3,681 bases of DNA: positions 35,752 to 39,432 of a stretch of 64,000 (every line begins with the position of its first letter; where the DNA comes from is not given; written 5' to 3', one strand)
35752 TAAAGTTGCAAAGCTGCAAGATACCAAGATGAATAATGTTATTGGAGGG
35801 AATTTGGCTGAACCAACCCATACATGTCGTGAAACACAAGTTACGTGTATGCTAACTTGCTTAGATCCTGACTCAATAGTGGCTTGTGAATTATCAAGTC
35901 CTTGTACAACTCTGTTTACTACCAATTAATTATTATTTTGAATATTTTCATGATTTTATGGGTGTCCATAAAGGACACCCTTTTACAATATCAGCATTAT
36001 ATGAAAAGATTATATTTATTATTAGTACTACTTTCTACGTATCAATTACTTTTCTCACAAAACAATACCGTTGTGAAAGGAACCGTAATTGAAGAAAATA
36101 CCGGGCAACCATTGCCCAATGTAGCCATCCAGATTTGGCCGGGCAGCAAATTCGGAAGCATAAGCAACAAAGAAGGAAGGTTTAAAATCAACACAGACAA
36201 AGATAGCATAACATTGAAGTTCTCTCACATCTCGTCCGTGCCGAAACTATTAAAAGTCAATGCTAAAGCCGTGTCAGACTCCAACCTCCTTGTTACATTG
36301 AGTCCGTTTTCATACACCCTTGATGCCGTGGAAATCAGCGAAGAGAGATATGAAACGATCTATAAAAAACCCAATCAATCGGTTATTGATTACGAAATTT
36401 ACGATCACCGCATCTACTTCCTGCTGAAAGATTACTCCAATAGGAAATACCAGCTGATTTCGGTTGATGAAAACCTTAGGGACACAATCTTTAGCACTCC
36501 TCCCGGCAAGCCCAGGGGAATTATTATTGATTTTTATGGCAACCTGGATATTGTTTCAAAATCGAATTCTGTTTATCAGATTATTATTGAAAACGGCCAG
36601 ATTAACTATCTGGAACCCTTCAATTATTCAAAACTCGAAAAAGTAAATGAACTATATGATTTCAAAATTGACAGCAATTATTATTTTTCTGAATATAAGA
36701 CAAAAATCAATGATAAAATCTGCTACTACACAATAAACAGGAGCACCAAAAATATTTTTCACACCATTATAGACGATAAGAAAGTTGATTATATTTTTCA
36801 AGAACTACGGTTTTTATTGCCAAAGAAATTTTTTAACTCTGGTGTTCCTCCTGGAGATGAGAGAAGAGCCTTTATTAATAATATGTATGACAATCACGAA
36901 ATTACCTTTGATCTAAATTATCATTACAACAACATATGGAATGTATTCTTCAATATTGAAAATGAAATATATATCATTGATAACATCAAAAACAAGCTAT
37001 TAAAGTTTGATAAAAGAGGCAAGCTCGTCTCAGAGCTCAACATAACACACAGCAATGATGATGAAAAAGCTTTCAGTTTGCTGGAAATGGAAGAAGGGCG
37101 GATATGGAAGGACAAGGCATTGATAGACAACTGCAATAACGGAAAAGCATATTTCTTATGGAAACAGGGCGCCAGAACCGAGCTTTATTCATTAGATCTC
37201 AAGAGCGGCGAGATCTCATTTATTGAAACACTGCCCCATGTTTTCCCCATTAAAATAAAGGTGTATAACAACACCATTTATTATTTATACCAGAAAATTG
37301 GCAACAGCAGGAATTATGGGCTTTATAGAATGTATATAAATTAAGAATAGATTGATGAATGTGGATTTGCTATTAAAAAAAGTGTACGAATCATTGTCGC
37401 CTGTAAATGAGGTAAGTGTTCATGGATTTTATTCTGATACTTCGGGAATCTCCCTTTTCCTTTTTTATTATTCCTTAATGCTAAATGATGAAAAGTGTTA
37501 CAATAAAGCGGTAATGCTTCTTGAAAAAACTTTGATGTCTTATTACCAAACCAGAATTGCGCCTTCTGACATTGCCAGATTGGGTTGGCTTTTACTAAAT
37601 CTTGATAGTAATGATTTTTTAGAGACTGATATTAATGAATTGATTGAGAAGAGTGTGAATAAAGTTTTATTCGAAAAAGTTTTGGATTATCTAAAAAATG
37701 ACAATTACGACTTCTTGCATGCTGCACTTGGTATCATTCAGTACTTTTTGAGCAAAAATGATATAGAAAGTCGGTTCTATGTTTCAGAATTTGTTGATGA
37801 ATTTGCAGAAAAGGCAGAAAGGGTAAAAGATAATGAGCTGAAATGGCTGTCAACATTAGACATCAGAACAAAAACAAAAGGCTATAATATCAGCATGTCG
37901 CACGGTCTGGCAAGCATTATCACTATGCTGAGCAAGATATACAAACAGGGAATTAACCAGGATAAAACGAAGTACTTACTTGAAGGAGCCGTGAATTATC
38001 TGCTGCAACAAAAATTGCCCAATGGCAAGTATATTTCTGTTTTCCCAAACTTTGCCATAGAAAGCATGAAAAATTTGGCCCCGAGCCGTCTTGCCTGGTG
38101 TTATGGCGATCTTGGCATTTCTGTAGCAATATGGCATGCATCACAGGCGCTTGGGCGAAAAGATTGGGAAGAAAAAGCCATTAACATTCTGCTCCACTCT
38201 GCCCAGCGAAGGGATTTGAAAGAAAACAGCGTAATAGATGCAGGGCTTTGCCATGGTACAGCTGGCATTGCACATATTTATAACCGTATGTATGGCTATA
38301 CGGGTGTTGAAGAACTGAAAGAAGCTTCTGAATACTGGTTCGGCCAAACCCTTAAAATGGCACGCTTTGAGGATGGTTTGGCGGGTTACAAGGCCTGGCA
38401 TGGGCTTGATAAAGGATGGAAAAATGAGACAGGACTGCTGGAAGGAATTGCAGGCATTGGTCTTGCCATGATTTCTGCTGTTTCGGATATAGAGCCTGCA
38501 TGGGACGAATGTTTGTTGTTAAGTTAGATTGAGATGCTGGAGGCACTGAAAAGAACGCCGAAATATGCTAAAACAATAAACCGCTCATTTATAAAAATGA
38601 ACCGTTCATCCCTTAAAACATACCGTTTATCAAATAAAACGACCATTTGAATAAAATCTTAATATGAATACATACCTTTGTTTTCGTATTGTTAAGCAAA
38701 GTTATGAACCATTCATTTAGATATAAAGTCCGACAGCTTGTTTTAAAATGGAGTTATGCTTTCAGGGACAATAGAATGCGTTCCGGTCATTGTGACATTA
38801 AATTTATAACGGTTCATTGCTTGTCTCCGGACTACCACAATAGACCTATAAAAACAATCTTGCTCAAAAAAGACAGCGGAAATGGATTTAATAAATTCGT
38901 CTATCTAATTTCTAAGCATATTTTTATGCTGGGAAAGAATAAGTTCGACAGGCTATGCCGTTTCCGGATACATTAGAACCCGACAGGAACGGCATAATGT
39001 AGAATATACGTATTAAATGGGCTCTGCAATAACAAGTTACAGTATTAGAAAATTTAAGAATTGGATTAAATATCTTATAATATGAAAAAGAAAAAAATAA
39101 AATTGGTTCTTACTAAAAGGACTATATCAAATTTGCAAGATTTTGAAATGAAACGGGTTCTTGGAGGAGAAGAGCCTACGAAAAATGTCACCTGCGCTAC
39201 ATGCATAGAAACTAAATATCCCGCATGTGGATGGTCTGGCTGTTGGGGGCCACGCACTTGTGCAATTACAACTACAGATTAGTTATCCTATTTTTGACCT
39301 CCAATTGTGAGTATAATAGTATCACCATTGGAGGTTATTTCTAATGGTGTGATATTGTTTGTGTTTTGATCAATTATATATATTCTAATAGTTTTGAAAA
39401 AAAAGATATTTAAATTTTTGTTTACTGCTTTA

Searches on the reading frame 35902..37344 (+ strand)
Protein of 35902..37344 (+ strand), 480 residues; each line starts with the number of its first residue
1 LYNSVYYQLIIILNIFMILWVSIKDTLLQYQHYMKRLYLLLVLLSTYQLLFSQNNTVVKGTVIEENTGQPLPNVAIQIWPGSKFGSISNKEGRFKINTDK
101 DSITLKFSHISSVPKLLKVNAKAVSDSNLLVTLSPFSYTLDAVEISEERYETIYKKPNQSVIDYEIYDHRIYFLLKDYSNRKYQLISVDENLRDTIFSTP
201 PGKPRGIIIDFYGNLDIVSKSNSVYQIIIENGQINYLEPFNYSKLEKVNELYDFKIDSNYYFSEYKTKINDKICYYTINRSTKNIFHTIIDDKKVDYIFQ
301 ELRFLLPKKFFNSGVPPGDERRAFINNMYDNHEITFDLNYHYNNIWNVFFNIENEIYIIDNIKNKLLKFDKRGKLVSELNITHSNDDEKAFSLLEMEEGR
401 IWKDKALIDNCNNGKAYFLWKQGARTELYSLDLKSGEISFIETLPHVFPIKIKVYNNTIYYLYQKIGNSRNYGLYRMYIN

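Call 6: search_protein_families(library=pfam, proteins=[window:35902-37344:+], max_evalue=0.01)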
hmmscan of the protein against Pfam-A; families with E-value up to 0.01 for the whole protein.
window:35902-37344:+ (480 aa): 1 family
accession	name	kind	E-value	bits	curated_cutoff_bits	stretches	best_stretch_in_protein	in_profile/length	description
PF13715.12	CarbopepD_reg_2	-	2.3e-12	47.2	32.2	1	58-143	1-86/88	CarboxypepD_reg-like domain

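Call 50: search_protein_families(library=ncbifam, proteins=[window:35902-37344:+], max_evalue=0.01)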
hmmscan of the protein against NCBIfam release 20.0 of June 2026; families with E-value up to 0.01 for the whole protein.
window:35902-37344:+ (480 aa): 1 family
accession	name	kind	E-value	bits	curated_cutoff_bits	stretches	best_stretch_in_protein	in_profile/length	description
NF053692.1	BamP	equivalog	3.1e-08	33.3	230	1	34-169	1-134/251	BamP family beta-barrel-assembly machinery protein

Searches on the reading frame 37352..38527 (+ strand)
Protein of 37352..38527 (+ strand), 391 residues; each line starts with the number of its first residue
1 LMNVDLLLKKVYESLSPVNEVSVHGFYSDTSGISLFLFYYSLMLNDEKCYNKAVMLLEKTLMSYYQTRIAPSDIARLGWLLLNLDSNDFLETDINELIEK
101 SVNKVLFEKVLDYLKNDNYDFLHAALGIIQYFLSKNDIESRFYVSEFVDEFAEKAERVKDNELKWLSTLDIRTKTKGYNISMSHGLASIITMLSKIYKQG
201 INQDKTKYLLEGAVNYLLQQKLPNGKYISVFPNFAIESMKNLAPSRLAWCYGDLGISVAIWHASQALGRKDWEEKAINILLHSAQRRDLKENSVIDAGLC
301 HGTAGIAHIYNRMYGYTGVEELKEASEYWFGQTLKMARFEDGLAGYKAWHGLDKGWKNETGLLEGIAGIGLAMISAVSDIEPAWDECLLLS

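Call 6: search_protein_families(library=pfam, proteins=[window:37352-38527:+], max_evalue=0.01)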
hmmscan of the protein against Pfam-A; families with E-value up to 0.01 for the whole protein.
window:37352-38527:+ (391 aa): 1 family
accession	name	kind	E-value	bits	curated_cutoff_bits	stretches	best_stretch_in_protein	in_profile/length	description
PF05147.19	LANC_like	-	2.4e-34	118.9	23.2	1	27-389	8-350/350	Lanthionine synthetase C-like protein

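Call 32: find_homologous_proteins(query=window:37352-38524:+, max_evalue=1e-20)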
Query window:37352-38524:+ (391 aa): 3454 proteins with E <= 1e-20 among 8000 candidates; the best 120 are listed.
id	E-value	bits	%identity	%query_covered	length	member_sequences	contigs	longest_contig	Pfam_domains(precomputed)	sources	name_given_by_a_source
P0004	9.4e-245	830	94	100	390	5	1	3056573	PF05147.20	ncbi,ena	-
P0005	9.4e-212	721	94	86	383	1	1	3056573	PF05147.20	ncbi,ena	-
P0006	1.3e-172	592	71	94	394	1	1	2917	PF05147.20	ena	-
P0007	6.6e-171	587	71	94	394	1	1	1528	PF05147.20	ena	-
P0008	1.8e-145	503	61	92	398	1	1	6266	PF05147.20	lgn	-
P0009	6.9e-140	485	60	93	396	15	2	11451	PF05147.20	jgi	jgi:lantibiotic biosynthesis protein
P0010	7.9e-140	485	58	95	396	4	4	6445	PF05147.20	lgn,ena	-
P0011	1.9e-138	480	59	93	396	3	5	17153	PF05147.20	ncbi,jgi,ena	-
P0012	1.3e-136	474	59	93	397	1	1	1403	PF05147.20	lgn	-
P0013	1.8e-127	444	53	100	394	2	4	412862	PF05147.20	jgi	-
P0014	2.2e-116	407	52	94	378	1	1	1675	PF05147.20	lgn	-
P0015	1.5e-115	405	50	99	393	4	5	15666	PF05147.20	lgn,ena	-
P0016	1.0e-113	399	52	92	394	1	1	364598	PF05147.20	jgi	jgi:class I lanthipeptide synthase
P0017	9.3e-113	395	49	100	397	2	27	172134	PF05147.20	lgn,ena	-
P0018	3.5e-111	390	49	94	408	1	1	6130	PF05147.20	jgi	-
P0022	2.7e-109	384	53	92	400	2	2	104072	PF05147.20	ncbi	-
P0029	2.9e-108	381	53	92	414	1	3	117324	PF05147.20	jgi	-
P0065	6.4e-103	363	49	95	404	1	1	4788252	PF05147.20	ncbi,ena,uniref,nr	ncbi:lanthionine synthetase C family protein [Marinifilum fragile]|uniref:lanthionine synthetase C f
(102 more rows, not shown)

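Call 33: find_encoding_contigs(protein=P0004, flank=10000, max_places=3)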
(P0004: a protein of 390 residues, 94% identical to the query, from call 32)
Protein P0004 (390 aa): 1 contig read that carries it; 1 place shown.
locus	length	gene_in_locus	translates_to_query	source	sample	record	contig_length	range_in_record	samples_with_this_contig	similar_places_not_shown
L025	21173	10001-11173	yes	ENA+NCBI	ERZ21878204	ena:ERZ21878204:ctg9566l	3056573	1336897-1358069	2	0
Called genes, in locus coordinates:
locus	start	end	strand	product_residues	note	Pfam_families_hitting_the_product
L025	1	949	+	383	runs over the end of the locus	PF05147:LANC_like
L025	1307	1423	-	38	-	-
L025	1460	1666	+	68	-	-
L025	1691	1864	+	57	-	-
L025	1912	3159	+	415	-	PF13715:CarbopepD_reg_2 (weak)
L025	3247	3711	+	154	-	PF05147:LANC_like (weak)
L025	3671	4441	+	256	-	PF05147:LANC_like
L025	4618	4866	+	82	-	-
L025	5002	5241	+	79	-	-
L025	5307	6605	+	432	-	PF13715:CarbopepD_reg_2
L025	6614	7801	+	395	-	PF05147:LANC_like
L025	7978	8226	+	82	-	-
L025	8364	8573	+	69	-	PF28317:Lant_leader_dom (weak)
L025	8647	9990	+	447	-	PF13620:CarboxypepD_reg (weak), PF13715:CarbopepD_reg_2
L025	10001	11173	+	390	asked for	PF05147:LANC_like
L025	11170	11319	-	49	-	-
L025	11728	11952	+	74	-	PF28317:Lant_leader_dom (weak)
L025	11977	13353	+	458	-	PF13620:CarboxypepD_reg (weak), PF13715:CarbopepD_reg_2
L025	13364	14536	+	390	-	PF05147:LANC_like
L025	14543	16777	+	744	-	PF04738:Lant_dehydr_N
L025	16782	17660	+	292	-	PF14028:Lant_dehydr_C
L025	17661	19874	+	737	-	PF03412:Peptidase_C39, PF00664:ABC_membrane, PF00005:ABC_tran, PF02463:SMC_N (faint)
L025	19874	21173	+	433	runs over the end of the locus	-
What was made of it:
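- On Class I lanthipeptide biosynthetic cluster: The cluster is complete in the sister locus L025 (call 33).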

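Call 34: find_encoding_contigs(protein=P0011, flank=10000, max_places=3)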
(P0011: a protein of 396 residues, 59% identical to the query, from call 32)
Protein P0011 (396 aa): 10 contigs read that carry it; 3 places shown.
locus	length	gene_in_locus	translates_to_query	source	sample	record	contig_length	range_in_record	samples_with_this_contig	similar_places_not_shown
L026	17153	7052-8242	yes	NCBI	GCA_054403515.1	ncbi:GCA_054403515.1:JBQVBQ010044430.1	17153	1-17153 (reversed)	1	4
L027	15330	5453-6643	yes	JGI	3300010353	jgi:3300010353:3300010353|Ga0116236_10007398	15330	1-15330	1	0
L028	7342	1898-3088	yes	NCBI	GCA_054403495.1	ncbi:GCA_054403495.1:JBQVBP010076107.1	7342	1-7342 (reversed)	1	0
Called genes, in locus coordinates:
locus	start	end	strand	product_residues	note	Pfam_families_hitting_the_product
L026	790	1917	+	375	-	PF13651:EcoRI_methylase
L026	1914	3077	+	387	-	PF03235:GmrSD_N, PF01844:HNH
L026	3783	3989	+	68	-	-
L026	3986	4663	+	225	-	-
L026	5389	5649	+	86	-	-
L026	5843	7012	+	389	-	PF13715:CarbopepD_reg_2 (weak)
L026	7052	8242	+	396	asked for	PF05147:LANC_like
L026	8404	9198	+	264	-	PF02273:Acyl_transf_2 (weak), PF02129:Peptidase_S15, PF00561:Abhydrolase_1, PF12146:Hydrolase_4, PF00326:Peptidase_S9 (weak)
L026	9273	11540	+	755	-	PF04738:Lant_dehydr_N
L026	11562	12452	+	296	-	PF14028:Lant_dehydr_C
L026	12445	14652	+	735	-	PF03412:Peptidase_C39, PF13529:Peptidase_C39_2 (faint), PF00664:ABC_membrane, PF00005:ABC_tran, PF02463:SMC_N (faint)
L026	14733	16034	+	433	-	PF25893:HH_CzcB (weak), PF26002:Beta-barrel_AprE (weak)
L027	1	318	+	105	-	?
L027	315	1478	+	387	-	PF03235:GmrSD_N, PF01844:HNH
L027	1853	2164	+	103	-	-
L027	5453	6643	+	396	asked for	PF05147:LANC_like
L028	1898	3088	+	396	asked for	PF05147:LANC_like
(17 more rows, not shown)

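Call 35: find_encoding_contigs(protein=P0009, flank=10000, max_places=3)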
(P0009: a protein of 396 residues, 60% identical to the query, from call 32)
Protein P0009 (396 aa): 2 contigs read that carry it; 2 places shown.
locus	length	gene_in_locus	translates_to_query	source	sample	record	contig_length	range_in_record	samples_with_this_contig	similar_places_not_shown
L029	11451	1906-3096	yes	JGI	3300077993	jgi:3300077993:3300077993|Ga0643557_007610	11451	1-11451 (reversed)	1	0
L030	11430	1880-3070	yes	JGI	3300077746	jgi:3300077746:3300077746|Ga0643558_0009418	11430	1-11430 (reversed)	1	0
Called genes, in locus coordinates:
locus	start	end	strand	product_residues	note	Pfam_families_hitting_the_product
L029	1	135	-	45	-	?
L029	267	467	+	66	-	-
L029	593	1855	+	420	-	PF13715:CarbopepD_reg_2 (weak)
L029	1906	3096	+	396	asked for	PF05147:LANC_like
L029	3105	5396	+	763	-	PF04738:Lant_dehydr_N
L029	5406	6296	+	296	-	PF14028:Lant_dehydr_C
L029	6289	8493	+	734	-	PF03412:Peptidase_C39, PF13529:Peptidase_C39_2 (faint), PF00664:ABC_membrane, PF00005:ABC_tran, PF02463:SMC_N (weak)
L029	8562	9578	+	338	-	PF17761:DUF1016_N, PF06250:YhcG_C, PF01939:NucS_C (faint), PF13588:HSDR_N_2 (weak)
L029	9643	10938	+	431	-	-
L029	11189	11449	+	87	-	?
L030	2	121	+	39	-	?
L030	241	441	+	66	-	-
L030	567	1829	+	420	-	PF13715:CarbopepD_reg_2 (weak)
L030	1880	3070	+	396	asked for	PF05147:LANC_like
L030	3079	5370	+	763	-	PF04738:Lant_dehydr_N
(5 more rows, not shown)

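Call 40: find_encoding_contigs(protein=P0013, flank=8000, max_places=2)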
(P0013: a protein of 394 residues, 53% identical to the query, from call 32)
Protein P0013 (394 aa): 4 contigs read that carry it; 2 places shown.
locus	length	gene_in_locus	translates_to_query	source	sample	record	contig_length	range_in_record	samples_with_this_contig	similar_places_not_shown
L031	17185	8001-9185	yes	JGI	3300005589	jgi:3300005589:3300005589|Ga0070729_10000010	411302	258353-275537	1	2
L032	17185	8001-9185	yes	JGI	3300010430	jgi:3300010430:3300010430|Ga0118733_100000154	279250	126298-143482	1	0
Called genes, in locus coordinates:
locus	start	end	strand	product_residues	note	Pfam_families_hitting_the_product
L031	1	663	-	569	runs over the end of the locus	PF03417:AAT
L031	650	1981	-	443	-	-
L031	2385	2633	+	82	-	-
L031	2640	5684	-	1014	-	PF00515:TPR_1 (faint), PF07719:TPR_2 (faint), PF13181:TPR_8 (faint), PF24885:TPR_NPHP3 (faint), PF13374:TPR_10 (faint), PF13424:TPR_12, PF12770:CHAT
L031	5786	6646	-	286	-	-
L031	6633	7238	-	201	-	PF04542:Sigma70_r2 (weak)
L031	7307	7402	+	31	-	-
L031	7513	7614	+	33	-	-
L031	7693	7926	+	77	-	-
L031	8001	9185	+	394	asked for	PF05147:LANC_like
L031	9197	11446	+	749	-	PF04738:Lant_dehydr_N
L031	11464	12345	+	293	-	PF14028:Lant_dehydr_C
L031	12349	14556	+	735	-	PF03412:Peptidase_C39, PF00664:ABC_membrane, PF00005:ABC_tran, PF02463:SMC_N (weak)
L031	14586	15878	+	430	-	-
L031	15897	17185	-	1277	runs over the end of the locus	PF03176:MMPL, PF01553:Acyltransferase, PF03848:TehB (weak), PF05175:MTS, PF08241:Methyltransf_11, PF08242:Methyltransf_12, PF13649:Methyltransf_25, PF13847:Methyltransf_31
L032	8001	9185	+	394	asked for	PF05147:LANC_like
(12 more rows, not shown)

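Call 41: find_encoding_contigs(protein=P0016, flank=8000, max_places=2)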
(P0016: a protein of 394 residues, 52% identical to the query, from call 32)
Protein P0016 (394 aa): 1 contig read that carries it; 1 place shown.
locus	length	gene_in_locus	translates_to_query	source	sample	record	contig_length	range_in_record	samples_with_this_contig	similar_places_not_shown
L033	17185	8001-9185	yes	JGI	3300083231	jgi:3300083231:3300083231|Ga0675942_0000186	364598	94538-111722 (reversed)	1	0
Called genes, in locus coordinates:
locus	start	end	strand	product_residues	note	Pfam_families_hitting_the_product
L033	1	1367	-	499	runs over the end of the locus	PF00890:FAD_binding_2 (weak), PF01266:DAO (faint), PF01593:Amino_oxidase, PF03486:HI0933_like (weak), PF13450:NAD_binding_8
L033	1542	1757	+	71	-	PF28317:Lant_leader_dom (weak)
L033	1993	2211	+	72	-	PF28317:Lant_leader_dom (weak)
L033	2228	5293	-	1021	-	PF07719:TPR_2 (faint), PF13181:TPR_8 (faint), PF24885:TPR_NPHP3 (faint), PF00515:TPR_1 (faint), PF13374:TPR_10 (weak), PF13424:TPR_12, PF12770:CHAT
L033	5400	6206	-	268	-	-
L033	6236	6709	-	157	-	PF04542:Sigma70_r2 (weak), PF08281:Sigma70_r4_2 (weak)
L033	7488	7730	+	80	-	-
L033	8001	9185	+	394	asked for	PF05147:LANC_like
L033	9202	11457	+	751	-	PF04738:Lant_dehydr_N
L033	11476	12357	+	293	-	PF14028:Lant_dehydr_C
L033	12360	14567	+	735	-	PF03412:Peptidase_C39, PF00664:ABC_membrane, PF00005:ABC_tran, PF02463:SMC_N (weak)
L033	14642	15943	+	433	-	-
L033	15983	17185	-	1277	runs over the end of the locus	PF03176:MMPL, PF01553:Acyltransferase, PF05175:MTS (weak), PF08241:Methyltransf_11, PF08242:Methyltransf_12 (weak), PF13649:Methyltransf_25, PF13847:Methyltransf_31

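Call 42: find_encoding_contigs(protein=P0065, flank=8000, max_places=2)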
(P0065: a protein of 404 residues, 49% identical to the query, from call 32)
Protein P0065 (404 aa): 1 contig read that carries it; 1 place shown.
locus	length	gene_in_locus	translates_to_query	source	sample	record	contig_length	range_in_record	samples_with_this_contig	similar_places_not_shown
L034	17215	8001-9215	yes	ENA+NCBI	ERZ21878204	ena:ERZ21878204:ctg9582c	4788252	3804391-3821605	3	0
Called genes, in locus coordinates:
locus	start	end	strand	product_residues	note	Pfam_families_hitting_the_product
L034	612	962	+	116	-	-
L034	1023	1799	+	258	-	PF00160:Pro_isomerase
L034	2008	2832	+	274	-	PF00160:Pro_isomerase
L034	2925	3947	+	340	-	PF02912:Phe_tRNA-synt_N, PF01409:tRNA-synt_2d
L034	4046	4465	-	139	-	PF02566:OsmC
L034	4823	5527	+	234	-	PF00027:cNMP_binding, PF13545:HTH_Crp_2, PF00325:Crp (weak)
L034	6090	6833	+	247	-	-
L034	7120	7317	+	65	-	PF08279:HTH_11 (weak), PF13551:HTH_29 (faint)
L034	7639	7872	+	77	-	-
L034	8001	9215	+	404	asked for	PF05147:LANC_like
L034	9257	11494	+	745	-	PF04738:Lant_dehydr_N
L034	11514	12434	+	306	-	PF14028:Lant_dehydr_C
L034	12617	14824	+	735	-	PF03412:Peptidase_C39, PF13529:Peptidase_C39_2 (weak), PF00664:ABC_membrane, PF00005:ABC_tran, PF02463:SMC_N (weak)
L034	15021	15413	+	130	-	PF13366:PDDEXK_3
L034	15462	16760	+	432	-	PF25917:BSH_RND (weak), PF26002:Beta-barrel_AprE (weak)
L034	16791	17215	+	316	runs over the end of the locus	PF00480:ROK, PF02685:Glucokinase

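Call 67: find_encoding_contigs(protein=P0022, flank=6000, max_places=2)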
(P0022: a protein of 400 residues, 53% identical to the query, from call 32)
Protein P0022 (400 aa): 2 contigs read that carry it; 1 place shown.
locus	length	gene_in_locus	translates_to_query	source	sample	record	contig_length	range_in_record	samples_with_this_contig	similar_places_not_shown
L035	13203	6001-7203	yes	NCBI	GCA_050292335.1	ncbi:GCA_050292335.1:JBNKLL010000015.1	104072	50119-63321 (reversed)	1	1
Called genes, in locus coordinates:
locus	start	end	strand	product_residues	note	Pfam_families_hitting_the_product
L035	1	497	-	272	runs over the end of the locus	PF16138:DUF4846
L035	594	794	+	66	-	PF28317:Lant_leader_dom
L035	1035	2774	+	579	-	PF03572:Peptidase_S41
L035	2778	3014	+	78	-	-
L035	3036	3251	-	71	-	-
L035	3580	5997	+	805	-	PF03572:Peptidase_S41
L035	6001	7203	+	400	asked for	PF05147:LANC_like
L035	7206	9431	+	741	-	PF04738:Lant_dehydr_N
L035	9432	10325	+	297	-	PF14028:Lant_dehydr_C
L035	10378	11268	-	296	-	PF28533:DUF8429, PF28532:DUF8428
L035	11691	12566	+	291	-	PF01551:Peptidase_M23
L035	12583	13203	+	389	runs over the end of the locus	PF02670:DXP_reductoisom, PF08436:DXP_redisom_C, PF13288:DXPR_C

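Call 68: find_encoding_contigs(protein=P0029, flank=6000, max_places=2)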
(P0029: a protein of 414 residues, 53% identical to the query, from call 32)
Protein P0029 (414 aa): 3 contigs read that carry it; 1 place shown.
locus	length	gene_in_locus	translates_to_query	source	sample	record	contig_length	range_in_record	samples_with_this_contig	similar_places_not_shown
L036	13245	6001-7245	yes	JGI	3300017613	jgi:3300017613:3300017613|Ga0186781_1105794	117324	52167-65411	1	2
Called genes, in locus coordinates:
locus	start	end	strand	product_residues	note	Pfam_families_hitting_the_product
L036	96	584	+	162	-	-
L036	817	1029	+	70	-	-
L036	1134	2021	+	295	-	PF20508:DUF6734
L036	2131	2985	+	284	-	PF20508:DUF6734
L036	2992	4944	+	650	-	PF05147:LANC_like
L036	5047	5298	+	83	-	-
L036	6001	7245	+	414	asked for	PF05147:LANC_like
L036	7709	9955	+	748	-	PF03572:Peptidase_S41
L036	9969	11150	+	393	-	PF05147:LANC_like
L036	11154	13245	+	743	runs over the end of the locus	PF04738:Lant_dehydr_N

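Call 69: find_encoding_contigs(protein=P0017, flank=6000, max_places=3)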
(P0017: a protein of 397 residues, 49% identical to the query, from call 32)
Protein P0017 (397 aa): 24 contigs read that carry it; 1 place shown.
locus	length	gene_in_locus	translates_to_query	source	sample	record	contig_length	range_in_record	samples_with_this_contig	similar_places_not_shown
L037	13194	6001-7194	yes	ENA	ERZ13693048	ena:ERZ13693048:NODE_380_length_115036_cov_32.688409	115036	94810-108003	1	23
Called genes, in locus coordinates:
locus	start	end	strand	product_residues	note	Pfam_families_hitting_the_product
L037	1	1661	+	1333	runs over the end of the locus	PF00133:tRNA-synt_1, PF09334:tRNA-synt_1g, PF04480:DUF559, PF18741:MTES_1575 (weak), PF13603:tRNA-synt_1_2, PF00133:tRNA-synt_1 (weak), PF08264:Anticodon_1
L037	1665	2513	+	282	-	PF11306:DUF3108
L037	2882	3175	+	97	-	-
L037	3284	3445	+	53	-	-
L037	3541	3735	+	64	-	-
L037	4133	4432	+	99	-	-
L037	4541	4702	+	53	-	-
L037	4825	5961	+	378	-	PF05147:LANC_like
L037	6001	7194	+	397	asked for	PF05147:LANC_like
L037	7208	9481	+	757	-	PF04738:Lant_dehydr_N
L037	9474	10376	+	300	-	PF14028:Lant_dehydr_C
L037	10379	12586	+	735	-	PF03412:Peptidase_C39, PF00664:ABC_membrane, PF00005:ABC_tran, PF02463:SMC_N (weak)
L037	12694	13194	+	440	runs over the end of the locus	-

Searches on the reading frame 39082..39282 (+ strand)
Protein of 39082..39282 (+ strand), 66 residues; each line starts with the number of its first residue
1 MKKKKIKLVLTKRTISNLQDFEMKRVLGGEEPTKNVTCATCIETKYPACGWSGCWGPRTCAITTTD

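Call 6: search_protein_families(library=pfam, proteins=[window:39082-39282:+], max_evalue=0.01)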
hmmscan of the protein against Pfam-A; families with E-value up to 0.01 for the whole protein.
window:39082-39282:+ (66 aa): 0 families

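Call 50: search_protein_families(library=ncbifam, proteins=[window:39082-39282:+], max_evalue=0.01)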
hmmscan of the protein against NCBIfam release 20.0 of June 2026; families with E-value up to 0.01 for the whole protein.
window:39082-39282:+ (66 aa): 2 families
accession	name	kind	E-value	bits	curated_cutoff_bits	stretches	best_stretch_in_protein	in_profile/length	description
NF038153.1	lant_leader_L1a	domain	1.5e-07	31.5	22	1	1-29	1-32/32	class I lanthipeptide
TIGR04149.1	GG_sam_targ_CFB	domain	0.0054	16.6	25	1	1-39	2-36/43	TIGR04149 family rSAM-modified RiPP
